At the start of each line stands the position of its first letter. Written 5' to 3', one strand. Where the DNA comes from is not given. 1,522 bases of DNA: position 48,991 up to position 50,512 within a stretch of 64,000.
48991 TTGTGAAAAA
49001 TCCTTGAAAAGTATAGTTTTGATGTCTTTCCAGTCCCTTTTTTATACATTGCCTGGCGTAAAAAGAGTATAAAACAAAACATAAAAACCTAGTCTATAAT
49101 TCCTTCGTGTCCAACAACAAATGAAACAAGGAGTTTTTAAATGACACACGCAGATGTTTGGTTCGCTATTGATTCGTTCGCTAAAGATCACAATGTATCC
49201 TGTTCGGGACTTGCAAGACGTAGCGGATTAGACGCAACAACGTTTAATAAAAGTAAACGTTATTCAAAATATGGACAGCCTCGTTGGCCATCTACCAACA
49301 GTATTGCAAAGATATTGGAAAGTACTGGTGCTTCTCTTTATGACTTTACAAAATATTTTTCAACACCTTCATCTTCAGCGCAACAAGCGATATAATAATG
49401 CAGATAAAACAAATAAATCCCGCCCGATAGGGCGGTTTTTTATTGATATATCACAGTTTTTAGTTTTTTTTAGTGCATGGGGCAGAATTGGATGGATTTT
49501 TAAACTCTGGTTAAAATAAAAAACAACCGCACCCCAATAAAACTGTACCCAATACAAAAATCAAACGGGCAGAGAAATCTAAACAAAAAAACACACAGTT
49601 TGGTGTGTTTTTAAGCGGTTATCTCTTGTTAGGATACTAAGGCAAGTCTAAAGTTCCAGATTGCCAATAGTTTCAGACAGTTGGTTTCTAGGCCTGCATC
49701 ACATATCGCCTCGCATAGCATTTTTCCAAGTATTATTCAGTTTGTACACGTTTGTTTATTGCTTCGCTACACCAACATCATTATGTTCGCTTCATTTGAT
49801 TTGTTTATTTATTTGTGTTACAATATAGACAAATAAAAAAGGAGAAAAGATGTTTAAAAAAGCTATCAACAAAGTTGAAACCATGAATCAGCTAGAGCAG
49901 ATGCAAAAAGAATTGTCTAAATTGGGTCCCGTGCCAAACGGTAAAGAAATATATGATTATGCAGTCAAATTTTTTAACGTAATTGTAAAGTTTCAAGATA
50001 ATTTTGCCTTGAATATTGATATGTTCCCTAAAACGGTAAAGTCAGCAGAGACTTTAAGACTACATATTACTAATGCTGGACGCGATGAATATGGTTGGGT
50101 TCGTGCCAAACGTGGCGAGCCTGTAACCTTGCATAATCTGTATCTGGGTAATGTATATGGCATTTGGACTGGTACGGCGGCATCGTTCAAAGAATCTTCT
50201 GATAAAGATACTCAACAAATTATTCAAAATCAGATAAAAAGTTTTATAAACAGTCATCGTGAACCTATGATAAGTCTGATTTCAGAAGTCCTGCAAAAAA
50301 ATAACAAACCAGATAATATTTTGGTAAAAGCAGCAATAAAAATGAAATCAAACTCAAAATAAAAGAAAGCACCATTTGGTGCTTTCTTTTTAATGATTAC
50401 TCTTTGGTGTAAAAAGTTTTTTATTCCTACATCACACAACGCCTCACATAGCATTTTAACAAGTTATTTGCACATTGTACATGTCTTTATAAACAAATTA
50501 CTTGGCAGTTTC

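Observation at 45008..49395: HNH-nuclease-domain protein with two uncharacterised neighbours, flanked by LysR and truncated CI-like regulators: a candidate novel defence or abortive-infection module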

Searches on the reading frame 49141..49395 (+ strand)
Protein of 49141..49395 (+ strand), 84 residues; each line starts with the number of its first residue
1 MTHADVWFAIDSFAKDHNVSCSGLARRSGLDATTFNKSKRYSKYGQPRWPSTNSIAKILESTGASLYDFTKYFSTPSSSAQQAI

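Call 3: search_protein_families(library=pfam, proteins=[window:49141-49395:+], max_evalue=0.1)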
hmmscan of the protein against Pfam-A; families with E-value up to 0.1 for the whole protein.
window:49141-49395:+ (84 aa): 2 families
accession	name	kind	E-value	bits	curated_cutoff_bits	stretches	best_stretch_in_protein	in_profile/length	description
PF13443.12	HTH_26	-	0.0037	17.9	22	1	10-63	2-51/63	Cro/C1-type HTH DNA-binding domain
PF06892.16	Phage_CP76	-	0.061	13.6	26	1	9-37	6-34/146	Phage regulatory protein CII (CP76)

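Call 4: search_protein_families(library=padloc, proteins=[window:49141-49395:+], max_evalue=0.1)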
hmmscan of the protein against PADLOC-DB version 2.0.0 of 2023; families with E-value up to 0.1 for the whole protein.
window:49141-49395:+ (84 aa): 0 families

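Call 7: search_protein_families(library=ncbifam, proteins=[window:49141-49395:+], max_evalue=0.1)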
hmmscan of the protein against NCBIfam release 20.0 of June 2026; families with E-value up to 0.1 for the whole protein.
window:49141-49395:+ (84 aa): 0 families

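Call 8: search_protein_families(library=phrogs, proteins=[window:49141-49395:+], max_evalue=0.1)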
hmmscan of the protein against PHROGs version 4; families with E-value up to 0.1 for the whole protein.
window:49141-49395:+ (84 aa): 1 family
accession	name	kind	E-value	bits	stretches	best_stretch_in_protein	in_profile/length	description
phrog_4583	-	transcription regulation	0.055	14.5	1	9-38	14-43/81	transcriptional repressor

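Call 100: search_solved_structures(query=window:49141-49395:+, max_evalue=1)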
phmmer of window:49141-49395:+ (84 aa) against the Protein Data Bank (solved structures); distinct sequences matched with E-value up to 1: 0.

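Call 102: search_dna_similar(query=window:49141-49395:+, collection=plasmids, mode=protein, max_evalue=0.001, max_rows=12)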
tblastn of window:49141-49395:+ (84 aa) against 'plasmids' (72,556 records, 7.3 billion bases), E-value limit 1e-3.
Records with a match: 21; places in all: 25; records where one place covers at least 80% of the query: 19.
Best place of each record, by identity: 60-80% 1; <60% 20.
By first word of the organism name: Microvirga 7; Neorhizobium 5; Sinorhizobium 4; Methylobacterium 2; Shinella 2; Methylocystis 1.
By predicted mobility (MOB-suite, as given by PLSDB): non-mobilizable 17; conjugative 2; mobilizable 2.
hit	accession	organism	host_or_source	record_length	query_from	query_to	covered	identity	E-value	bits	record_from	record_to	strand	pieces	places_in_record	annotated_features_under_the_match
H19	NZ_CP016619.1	Microvirga ossetica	Vicia alpestris,cell culture,nodules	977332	1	84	100%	54.8%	2e-21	93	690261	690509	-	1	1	helix-turn-helix transcriptional regulator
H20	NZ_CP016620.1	Microvirga ossetica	Vicia alpestris,cell culture,nodules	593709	1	84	100%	51.2%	5e-19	86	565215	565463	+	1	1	helix-turn-helix transcriptional regulator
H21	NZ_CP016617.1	Microvirga ossetica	Vicia alpestris,cell culture,nodules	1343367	1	84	100%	51.2%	5e-19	86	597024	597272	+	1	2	none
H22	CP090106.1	Sinorhizobium meliloti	Medicago,Cell culture,Plant nodule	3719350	1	69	82%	60.9%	1e-19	88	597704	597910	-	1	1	helix-turn-helix transcriptional regulator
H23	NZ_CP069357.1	Microvirga sp. VF16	Vachellia farnesiana,Cell culture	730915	1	84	100%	50.0%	3e-19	87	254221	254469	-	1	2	helix-turn-helix transcriptional regulator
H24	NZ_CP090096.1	Neorhizobium galegae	Galega,Cell culture,Plant nodule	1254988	1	80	95%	51.9%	1e-20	91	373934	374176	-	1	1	record has no annotation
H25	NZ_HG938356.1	Neorhizobium galegae bv. officinalis bv. officinalis str. ...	Galega officinalis root nodule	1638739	1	80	95%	51.9%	2e-20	90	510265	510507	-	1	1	record has no annotation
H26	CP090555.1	Neorhizobium galegae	Galega,Cell culture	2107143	1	80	95%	51.9%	2e-20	90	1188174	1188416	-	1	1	helix-turn-helix transcriptional regulator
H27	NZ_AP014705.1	Methylobacterium aquaticum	-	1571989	1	84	100%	48.9%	2e-20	90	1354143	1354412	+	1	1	none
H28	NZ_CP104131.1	Sinorhizobium sp. K101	Phaseolus vulgaris,cell ...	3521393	1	69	82%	59.4%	1e-19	88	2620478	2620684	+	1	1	none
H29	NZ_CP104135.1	Sinorhizobium sp. C101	Phaseolus vulgaris,cell ...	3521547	1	69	82%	59.4%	1e-19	88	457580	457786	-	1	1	none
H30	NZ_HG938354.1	Neorhizobium galegae bv. orientalis str. HAMBI 540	Galega orientalis root nodule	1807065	1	73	87%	54.8%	1e-20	91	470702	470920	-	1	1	record has no annotation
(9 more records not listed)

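Call 103: get_annotated_region(hit=H19, flank=1500)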
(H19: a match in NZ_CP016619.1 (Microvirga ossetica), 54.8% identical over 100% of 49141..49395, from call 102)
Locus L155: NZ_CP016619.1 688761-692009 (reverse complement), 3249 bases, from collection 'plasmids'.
description: Microvirga ossetica strain V5/3m plasmid unnamed2, complete sequence
organism: Microvirga ossetica (NCBI taxid 1882682)
taxonomy: Bacteria; Pseudomonadota; Alphaproteobacteria; Hyphomicrobiales; Methylobacteriaceae; Microvirga; Microvirga ossetica
host: -; source: Vicia alpestris,cell culture,nodules; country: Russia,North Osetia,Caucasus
typing (MOB-suite, as given by PLSDB): non-mobilizable
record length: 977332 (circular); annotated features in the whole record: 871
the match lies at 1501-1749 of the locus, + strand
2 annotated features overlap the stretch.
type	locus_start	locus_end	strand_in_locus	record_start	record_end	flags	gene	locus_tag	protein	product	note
CDS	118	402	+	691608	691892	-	-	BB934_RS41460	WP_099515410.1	hypothetical protein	-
CDS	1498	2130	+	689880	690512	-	-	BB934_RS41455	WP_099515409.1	helix-turn-helix transcriptional regulator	-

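Call 104: get_annotated_region(hit=H22, flank=1500)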
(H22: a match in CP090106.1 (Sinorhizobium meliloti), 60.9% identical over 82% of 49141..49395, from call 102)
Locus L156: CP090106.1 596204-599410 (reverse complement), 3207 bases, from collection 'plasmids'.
description: Sinorhizobium meliloti strain Ak57 plasmid pSymB, complete sequence
organism: Sinorhizobium meliloti (NCBI taxid 382)
taxonomy: Bacteria; Pseudomonadota; Alphaproteobacteria; Hyphomicrobiales; Rhizobiaceae; Sinorhizobium; Sinorhizobium meliloti
host: -; source: Medicago,Cell culture,Plant nodule; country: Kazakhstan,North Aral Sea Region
typing (MOB-suite, as given by PLSDB): non-mobilizable
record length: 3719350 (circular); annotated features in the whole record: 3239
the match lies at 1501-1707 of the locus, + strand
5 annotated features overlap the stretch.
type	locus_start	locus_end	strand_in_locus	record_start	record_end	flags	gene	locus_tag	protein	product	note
CDS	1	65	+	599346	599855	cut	-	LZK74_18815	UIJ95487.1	helix-turn-helix transcriptional regulator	-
CDS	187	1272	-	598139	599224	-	-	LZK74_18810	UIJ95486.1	calcium:proton antiporter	-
CDS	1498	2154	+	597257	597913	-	-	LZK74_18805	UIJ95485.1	helix-turn-helix transcriptional regulator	-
CDS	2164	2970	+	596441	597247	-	-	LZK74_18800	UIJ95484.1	thermonuclease family protein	-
CDS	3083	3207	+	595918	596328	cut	-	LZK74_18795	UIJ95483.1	tellurite resistance TerB family protein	-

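Call 105: search_protein_families(library=pfam, proteins=[L155:1498-2127:+, L156:1498-2151:+], max_evalue=0.01)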
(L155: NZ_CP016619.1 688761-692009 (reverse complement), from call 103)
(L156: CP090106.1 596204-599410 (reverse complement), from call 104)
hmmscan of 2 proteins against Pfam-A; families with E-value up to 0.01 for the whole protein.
L155:1498-2127:+ (210 aa): 1 family
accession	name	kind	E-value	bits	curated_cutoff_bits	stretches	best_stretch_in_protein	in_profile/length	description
PF00717.28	Peptidase_S24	-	2.7e-13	50.1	23.3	1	121-205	32-115/116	Peptidase S24-like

L156:1498-2151:+ (218 aa): 1 family
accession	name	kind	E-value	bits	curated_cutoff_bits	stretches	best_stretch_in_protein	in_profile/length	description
PF00717.28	Peptidase_S24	-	5e-26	91.1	23.3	1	93-214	1-116/116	Peptidase S24-like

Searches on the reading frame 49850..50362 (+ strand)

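Call 3: search_protein_families(library=pfam, proteins=[window:49850-50362:+], max_evalue=0.1)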
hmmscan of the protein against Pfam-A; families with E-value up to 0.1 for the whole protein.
window:49850-50362:+ (170 aa): 1 family
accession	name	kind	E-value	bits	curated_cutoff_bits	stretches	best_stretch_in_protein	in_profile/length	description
PF08066.17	PMC2NT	-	0.062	14.3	23.3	0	109-158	6-54/91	PMC2NT (NUC016) domain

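Call 4: search_protein_families(library=padloc, proteins=[window:49850-50362:+], max_evalue=0.1)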
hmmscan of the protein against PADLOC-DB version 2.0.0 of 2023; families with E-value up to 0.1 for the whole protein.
window:49850-50362:+ (170 aa): 0 families

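Call 7: search_protein_families(library=ncbifam, proteins=[window:49850-50362:+], max_evalue=0.1)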
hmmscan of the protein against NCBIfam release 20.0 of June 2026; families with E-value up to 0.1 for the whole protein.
window:49850-50362:+ (170 aa): 0 families

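Call 8: search_protein_families(library=phrogs, proteins=[window:49850-50362:+], max_evalue=0.1)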
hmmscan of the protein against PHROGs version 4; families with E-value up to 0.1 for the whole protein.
window:49850-50362:+ (170 aa): 1 family
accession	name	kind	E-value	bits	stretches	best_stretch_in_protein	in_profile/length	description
phrog_35650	-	moron, auxiliary metabolic gene and host takeover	0.039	14.4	1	2-61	156-218/224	MazF-like growth inhibitor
